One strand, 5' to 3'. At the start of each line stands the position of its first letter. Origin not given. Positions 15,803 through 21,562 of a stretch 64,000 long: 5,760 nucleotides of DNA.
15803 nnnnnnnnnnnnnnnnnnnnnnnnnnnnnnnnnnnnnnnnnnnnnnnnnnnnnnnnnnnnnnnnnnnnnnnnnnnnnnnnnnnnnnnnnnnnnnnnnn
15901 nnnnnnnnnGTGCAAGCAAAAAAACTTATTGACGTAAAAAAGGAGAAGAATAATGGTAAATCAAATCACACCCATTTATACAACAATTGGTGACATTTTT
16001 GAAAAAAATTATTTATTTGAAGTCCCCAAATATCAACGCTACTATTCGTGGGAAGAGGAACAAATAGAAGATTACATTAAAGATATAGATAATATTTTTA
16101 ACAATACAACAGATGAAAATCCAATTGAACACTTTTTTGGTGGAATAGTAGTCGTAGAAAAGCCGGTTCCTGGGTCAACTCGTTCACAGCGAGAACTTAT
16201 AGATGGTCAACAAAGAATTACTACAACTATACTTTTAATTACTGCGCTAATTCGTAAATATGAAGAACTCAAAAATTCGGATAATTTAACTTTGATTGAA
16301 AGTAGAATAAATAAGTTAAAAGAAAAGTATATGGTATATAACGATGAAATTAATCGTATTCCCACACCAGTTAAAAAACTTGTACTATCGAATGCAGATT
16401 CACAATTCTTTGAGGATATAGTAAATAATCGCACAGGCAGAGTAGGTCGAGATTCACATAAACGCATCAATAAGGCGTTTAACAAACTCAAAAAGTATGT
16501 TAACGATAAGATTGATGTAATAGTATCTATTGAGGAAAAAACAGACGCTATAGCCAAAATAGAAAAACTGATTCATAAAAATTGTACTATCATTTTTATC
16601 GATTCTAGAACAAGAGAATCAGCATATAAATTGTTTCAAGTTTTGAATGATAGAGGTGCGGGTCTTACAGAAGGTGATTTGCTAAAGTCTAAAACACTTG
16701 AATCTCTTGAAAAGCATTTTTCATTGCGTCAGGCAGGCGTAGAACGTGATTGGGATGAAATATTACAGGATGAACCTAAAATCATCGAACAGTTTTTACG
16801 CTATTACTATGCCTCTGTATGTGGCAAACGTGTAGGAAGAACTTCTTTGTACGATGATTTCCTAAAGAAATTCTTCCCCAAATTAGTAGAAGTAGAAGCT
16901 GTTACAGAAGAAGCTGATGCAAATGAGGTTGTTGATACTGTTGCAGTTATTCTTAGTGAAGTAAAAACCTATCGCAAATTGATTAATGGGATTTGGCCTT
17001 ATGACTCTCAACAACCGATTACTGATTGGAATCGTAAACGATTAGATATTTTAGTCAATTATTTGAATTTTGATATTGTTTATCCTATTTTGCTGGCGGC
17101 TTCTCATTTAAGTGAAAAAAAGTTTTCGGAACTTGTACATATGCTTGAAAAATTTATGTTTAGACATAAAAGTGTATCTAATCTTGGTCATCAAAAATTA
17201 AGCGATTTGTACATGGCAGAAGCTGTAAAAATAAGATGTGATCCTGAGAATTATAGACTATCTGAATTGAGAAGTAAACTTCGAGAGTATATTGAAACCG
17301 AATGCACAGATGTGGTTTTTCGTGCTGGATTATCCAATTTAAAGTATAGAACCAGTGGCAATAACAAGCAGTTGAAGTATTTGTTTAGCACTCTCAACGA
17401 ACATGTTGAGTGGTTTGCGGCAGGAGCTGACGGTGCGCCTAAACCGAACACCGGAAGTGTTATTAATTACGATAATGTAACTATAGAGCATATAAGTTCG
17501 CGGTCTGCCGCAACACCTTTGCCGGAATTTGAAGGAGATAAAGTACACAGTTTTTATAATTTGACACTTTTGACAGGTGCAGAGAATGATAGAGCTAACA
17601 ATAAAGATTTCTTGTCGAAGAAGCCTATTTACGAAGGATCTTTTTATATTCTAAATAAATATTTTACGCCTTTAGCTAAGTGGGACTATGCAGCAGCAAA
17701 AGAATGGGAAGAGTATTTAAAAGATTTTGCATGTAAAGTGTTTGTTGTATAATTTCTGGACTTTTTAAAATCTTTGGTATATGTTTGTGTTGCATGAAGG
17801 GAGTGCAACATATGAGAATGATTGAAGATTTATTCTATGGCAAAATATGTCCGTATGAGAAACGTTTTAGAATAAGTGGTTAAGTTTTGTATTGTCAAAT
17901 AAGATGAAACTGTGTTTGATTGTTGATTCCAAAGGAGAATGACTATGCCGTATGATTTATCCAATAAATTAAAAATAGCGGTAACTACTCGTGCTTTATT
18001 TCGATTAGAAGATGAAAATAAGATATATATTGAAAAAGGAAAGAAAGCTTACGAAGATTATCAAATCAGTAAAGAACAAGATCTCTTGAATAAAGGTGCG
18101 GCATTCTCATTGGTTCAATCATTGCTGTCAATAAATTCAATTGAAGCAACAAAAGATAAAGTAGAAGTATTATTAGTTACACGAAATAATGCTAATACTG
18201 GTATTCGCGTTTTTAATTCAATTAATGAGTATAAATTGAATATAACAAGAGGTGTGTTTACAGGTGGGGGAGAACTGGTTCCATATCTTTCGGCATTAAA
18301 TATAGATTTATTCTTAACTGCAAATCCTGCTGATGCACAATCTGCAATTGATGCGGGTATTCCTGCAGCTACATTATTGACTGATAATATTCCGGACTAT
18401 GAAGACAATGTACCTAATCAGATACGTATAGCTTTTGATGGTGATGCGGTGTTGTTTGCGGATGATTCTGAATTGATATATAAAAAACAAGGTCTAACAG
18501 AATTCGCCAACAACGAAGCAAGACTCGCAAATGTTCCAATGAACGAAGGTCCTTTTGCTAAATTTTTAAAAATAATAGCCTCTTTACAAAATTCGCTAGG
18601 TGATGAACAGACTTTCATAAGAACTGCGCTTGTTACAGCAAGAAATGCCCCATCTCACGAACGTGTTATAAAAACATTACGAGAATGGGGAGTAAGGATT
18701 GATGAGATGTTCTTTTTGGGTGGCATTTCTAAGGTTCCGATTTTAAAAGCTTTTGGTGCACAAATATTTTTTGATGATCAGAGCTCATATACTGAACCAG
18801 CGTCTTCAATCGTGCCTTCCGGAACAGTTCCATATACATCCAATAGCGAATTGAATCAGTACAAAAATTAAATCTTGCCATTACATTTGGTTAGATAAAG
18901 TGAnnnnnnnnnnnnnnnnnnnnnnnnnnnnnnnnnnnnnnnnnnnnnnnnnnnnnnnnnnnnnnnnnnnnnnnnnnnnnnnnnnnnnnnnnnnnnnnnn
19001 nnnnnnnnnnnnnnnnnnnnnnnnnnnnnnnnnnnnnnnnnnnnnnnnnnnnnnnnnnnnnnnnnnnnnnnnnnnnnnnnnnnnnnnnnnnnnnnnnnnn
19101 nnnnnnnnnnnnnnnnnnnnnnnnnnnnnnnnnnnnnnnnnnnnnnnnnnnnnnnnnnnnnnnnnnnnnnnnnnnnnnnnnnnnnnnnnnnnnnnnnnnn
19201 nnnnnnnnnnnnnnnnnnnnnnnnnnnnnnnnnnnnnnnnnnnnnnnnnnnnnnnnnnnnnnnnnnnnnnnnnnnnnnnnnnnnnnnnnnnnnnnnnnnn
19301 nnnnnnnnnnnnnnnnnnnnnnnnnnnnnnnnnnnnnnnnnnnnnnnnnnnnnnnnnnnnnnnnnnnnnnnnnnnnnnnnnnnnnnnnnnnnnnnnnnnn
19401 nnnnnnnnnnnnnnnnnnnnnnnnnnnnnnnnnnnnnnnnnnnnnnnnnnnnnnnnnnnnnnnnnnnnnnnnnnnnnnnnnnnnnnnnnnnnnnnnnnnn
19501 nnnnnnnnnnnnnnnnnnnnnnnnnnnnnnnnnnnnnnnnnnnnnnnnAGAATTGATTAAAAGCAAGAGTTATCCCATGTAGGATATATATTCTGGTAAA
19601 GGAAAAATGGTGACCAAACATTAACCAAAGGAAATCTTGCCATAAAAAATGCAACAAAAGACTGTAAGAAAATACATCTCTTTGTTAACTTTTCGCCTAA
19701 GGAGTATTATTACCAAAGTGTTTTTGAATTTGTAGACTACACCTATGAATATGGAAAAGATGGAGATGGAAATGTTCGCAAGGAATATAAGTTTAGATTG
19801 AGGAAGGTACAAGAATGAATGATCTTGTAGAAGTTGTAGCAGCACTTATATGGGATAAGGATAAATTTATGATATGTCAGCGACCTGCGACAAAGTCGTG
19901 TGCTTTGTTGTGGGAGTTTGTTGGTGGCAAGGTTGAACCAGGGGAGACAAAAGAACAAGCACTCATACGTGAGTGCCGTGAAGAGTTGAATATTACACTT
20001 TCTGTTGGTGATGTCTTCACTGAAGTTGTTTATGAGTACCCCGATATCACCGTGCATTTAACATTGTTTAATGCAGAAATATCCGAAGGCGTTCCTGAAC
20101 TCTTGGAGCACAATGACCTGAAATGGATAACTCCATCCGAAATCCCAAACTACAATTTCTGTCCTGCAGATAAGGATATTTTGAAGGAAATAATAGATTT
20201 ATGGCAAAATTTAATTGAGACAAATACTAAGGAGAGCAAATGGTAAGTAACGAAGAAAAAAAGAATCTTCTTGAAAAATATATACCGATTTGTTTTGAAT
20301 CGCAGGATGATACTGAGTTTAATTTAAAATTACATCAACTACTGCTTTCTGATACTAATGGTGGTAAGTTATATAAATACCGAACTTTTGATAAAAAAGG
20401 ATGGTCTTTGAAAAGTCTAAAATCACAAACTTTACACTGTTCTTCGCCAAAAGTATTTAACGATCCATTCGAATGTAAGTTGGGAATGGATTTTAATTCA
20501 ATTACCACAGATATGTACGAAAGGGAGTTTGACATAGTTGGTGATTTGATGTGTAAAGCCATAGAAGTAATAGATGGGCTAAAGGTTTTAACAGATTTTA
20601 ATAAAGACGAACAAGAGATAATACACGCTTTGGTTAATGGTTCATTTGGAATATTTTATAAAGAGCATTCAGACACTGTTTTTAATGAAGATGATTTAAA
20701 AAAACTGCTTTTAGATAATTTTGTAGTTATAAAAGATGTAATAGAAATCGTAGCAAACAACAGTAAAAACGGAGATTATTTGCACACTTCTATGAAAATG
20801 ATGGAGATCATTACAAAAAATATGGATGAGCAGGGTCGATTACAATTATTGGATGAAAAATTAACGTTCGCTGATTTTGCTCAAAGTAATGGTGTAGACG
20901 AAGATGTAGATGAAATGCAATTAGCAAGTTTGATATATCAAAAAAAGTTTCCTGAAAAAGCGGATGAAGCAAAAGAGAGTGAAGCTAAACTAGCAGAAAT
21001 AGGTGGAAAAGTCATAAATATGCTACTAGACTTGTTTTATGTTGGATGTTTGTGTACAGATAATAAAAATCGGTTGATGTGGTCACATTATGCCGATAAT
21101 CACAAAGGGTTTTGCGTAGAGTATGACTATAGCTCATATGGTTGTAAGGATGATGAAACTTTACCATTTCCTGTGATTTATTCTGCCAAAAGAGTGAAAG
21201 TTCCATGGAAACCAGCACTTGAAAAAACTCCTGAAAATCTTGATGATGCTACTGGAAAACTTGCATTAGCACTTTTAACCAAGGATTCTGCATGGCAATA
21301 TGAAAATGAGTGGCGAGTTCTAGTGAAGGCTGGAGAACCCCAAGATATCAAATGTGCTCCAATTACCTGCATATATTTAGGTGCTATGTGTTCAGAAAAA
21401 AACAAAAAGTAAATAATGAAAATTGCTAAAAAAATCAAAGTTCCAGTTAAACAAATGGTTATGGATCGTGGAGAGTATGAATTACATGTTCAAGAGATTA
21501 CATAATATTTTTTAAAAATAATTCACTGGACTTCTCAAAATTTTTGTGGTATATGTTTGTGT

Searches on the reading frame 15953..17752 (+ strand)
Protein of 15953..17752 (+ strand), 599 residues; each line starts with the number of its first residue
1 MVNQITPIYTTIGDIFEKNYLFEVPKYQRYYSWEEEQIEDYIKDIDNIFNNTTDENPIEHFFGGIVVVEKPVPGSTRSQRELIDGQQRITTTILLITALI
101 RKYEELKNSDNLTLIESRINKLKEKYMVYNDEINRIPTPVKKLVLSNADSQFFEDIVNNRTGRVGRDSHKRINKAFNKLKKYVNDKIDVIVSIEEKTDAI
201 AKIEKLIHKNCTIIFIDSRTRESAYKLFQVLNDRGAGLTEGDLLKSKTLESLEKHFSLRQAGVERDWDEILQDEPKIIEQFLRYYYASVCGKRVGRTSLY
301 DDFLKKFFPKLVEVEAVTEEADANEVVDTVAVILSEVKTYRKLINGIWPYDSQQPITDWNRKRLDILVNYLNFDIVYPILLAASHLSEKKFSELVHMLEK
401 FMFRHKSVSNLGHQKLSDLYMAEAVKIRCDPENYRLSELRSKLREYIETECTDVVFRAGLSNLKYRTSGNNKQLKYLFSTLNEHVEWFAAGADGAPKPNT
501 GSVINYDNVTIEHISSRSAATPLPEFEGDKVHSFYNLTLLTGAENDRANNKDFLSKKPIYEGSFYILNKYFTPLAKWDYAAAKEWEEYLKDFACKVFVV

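Call 5: search_protein_families(library=padloc, proteins=[window:15953-17752:+], max_evalue=0.01)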
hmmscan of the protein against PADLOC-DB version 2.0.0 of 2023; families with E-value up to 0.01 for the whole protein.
window:15953-17752:+ (599 aa): 29 families (the best 25 are shown)
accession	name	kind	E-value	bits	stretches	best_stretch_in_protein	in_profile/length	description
PDLC02695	Orf5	-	8.9e-187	620.1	1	4-597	2-601/601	Orf5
PDLC02701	Orf5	-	1.6e-143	477.3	1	5-598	3-595/596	Orf5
PDLC04154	HEC-06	-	1e-70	237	1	5-597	7-564/569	-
PDLC04157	HEC-06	-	3.9e-68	228.4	1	3-597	5-555/558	-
PDLC04155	HEC-06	-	3.7e-67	225.1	1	1-597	1-558/562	-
PDLC02697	Orf5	-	1.3e-55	187.1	1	18-597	4-585/585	Orf5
PDLC02700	Orf5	-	2.7e-55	186.1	1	11-596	2-554/555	Orf5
PDLC02687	Orf5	-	8.8e-55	184.5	1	10-578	6-539/543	Orf5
PDLC02693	Orf5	-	1.4e-45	154.4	1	14-597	1-542/543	Orf5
PDLC02691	Orf5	-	6.4e-33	112.2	1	22-596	21-578/579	Orf5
PDLC02694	Orf5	-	1.4e-24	84.7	1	12-594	8-570/574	Orf5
PDLC02690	Orf5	-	1.5e-24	84.8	1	14-304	2-266/531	Orf5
PDLC02688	Orf5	-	6.2e-23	79.2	1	14-569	4-535/554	Orf5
PDLC02692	Orf5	-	1.1e-22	78.4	1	20-582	6-541/558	Orf5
PDLC02698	Orf5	-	1.2e-22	78.4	1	13-596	11-570/573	Orf5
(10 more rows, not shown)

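Call 6: search_protein_families(library=ncbifam, proteins=[window:15953-17752:+], max_evalue=0.01)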
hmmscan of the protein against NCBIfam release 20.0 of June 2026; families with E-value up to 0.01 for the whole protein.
window:15953-17752:+ (599 aa): 0 families

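Call 7: search_protein_families(library=pfam, proteins=[window:15953-17752:+], max_evalue=0.01)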
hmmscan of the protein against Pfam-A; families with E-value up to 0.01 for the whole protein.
window:15953-17752:+ (599 aa): 2 families
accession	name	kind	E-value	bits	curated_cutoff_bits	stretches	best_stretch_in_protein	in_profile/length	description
PF03235.19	GmrSD_N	-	6.8e-33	114.9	33.2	1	12-247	1-197/199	GmrSD restriction endonuclease, N-terminal domain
PF07510.16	GmrSD_C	-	5.4e-16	59.2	23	1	453-589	4-135/138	GmrSD restriction endonucleases, C-terminal domain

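Call 15: search_solved_structures(query=window:15953-17752:+, max_evalue=0.01, show_alignments=1)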
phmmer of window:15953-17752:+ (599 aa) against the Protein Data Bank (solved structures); distinct sequences matched with E-value up to 0.01: 5.
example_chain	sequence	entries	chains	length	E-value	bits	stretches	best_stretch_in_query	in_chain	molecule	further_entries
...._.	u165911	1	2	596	8.7e-79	268.6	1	5-597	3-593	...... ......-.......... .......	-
20yv_A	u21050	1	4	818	1.5e-06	30.1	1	22-106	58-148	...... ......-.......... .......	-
20yw_A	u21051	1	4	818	9e-06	27.6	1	22-106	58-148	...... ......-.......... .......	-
6jiv_D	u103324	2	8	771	0.00032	22.5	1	22-104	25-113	SspE protein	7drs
7drr_D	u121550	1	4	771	0.002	19.8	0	22-104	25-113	SspE protein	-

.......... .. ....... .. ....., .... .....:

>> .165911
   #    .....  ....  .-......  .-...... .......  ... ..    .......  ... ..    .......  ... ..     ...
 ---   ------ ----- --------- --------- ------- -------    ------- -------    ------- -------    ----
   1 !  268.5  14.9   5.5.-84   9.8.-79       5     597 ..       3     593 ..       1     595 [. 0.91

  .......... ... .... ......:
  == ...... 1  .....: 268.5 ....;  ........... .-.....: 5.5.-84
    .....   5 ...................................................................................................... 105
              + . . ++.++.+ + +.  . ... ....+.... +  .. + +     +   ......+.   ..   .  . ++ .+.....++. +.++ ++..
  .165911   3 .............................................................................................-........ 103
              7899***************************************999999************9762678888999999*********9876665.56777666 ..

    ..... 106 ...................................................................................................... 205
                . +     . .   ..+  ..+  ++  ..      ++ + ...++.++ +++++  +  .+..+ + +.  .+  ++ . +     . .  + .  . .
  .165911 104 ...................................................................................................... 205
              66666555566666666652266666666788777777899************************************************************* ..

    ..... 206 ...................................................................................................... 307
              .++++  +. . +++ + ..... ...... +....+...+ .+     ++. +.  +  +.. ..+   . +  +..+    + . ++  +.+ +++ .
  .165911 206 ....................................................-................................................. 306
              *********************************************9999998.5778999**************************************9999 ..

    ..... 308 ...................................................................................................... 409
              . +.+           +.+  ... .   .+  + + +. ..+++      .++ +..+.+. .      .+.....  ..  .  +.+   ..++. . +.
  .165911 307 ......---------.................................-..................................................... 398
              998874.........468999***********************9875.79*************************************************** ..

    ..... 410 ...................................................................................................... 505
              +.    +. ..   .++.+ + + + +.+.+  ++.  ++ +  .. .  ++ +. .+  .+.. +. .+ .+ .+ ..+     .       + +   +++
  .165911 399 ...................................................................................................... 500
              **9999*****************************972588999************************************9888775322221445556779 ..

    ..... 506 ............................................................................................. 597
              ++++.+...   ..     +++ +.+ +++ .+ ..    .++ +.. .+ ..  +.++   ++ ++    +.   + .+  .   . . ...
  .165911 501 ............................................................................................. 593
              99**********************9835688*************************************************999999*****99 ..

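Call 29: find_related_loci(query=window:15953-17752:+, collection=viral_contigs, flank=10000)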
Query window:15953-17752:+ (599 aa) in viral_contigs; peptide patterns used: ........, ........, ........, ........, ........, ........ (x = any residue, [..] = any of these).
9 stretches matched a pattern, but none encodes a relative of the query by tblastn (E <= 1e-3).

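Call 31: find_related_loci(query=window:15953-17752:+, collection=metagenome_contigs, flank=10000)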
Query window:15953-17752:+ (599 aa) in metagenome_contigs; peptide patterns used: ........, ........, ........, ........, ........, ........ (x = any residue, [..] = any of these).
379 stretches matched a pattern; 19 encode a relative of the query (tblastn E <= 1e-3); 19 distinct loci.
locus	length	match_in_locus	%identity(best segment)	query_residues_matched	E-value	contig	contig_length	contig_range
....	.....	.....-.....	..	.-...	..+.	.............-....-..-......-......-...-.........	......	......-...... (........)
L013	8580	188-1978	68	3-599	0e+0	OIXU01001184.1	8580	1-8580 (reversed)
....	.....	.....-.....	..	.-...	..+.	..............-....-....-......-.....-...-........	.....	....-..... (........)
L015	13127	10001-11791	68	3-599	0e+0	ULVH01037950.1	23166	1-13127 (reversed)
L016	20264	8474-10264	68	3-599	0e+0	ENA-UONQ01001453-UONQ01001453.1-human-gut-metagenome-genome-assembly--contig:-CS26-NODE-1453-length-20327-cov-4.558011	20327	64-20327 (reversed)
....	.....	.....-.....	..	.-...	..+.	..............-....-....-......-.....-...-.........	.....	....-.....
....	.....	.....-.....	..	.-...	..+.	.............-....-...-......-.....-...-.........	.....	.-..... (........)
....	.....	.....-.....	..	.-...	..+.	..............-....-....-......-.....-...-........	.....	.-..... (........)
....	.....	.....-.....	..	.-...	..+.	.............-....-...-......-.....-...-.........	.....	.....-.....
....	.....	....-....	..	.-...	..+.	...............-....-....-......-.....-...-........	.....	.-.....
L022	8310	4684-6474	60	2-599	0e+0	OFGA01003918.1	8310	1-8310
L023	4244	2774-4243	67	1-490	0e+0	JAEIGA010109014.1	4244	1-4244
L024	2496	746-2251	61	89-599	0e+0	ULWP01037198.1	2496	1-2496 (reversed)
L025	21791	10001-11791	60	2-599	0e+0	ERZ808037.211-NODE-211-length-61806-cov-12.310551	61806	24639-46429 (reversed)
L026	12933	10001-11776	66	1-592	0e+0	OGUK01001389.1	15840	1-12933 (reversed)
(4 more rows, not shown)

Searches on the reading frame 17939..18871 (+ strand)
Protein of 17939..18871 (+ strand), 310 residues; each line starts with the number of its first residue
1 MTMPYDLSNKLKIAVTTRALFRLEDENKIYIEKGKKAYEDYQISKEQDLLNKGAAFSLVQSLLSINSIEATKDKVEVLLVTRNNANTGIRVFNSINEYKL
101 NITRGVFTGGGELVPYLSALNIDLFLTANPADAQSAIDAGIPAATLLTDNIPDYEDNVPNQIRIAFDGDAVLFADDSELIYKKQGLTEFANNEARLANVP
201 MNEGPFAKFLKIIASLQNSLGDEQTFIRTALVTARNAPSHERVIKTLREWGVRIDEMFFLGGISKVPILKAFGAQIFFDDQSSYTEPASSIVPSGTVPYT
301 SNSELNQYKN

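Call 24: search_protein_families(library=pfam, proteins=[window:17939-18871:+], max_evalue=0.01)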
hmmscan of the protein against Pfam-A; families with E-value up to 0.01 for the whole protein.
window:17939-18871:+ (310 aa): 1 family
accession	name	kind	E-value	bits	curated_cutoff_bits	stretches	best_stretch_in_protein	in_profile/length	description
PF06189.17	5-nucleotidase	-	2.7e-118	394.6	28.2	1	3-302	1-300/302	5'-nucleotidase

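Call 50: search_protein_families(library=padloc, proteins=[window:17939-18871:+], max_evalue=0.001)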
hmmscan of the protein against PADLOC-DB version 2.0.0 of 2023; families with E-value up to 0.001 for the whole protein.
window:17939-18871:+ (310 aa): 1 family
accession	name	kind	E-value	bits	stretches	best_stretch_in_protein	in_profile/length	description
PDLC04900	PDC-S08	-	8.8e-123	407.3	1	2-306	14-318/323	-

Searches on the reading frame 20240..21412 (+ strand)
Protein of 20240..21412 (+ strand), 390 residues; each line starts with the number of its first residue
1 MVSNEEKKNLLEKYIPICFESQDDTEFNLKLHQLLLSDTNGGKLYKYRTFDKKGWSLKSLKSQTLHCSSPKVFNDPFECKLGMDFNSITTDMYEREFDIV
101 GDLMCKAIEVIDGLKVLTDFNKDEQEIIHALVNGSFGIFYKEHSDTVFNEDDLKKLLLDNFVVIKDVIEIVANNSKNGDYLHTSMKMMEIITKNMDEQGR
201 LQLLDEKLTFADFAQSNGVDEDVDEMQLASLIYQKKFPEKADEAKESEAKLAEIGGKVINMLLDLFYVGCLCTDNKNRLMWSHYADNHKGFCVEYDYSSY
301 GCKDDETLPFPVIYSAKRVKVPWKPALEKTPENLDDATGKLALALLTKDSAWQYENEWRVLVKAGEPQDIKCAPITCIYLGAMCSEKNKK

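Call 24: search_protein_families(library=pfam, proteins=[window:20240-21412:+], max_evalue=0.01)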
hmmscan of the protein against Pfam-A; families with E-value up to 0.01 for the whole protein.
window:20240-21412:+ (390 aa): 1 family
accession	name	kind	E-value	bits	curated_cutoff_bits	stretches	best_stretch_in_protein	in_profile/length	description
PF11185.13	DUF2971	-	1.6e-11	45.8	22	1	280-360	1-89/89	Protein of unknown function (DUF2971)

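Call 50: search_protein_families(library=padloc, proteins=[window:20240-21412:+], max_evalue=0.001)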
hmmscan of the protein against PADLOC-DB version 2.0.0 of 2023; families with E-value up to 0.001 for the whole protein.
window:20240-21412:+ (390 aa): 4 families
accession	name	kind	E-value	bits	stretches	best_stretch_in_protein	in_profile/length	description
PDLC04990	PDC-S31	-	3e-45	153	2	214-389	63-227/259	-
PDLC04994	PDC-S31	-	2e-27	94.2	2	243-389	98-240/273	-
PDLC04991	PDC-S31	-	8.6e-24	82.4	1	262-389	61-171/208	-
PDLC04992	PDC-S31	-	2.6e-14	51.5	1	264-389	55-185/220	-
